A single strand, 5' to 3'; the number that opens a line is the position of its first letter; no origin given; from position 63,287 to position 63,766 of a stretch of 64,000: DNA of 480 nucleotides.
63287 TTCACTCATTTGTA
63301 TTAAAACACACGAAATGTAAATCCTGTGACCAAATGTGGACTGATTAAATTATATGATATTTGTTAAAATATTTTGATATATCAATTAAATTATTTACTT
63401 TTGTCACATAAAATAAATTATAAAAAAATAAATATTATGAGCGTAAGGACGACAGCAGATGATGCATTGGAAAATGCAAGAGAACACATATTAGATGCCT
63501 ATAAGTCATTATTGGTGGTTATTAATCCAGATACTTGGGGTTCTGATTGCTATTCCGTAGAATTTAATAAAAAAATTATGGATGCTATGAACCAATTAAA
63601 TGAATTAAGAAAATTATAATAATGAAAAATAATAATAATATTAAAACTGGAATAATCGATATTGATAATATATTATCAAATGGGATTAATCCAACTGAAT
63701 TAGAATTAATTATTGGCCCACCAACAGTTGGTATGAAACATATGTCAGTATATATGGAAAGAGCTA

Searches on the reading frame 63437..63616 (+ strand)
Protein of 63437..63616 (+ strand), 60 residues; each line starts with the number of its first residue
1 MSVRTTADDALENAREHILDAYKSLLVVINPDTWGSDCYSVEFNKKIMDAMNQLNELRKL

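Call 46: find_encoding_contigs(protein=window:63437-63616:+, flank=10000, max_places=3)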
Protein seq(60 aa) (60 aa): 15 contigs read that carry it; 3 places shown.
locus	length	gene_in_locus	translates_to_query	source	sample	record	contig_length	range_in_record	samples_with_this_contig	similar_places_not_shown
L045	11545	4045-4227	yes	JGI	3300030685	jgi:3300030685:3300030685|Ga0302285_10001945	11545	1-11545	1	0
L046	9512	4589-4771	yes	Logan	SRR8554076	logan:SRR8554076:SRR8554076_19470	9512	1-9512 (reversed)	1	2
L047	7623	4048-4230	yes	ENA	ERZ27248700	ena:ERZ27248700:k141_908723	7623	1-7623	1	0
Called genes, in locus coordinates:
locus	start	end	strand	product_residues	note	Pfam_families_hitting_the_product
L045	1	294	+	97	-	?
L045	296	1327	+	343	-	PF09414:RNA_ligase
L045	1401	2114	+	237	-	-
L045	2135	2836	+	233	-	PF05013:FGase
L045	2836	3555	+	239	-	PF00149:Metallophos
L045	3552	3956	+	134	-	-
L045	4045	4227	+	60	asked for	-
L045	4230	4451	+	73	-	-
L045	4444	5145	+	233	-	PF00149:Metallophos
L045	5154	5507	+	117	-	-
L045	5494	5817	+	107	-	-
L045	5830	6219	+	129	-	-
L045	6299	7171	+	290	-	-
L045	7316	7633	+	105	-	-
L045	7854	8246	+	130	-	PF24308:DUF7487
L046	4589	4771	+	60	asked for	-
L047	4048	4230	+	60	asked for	-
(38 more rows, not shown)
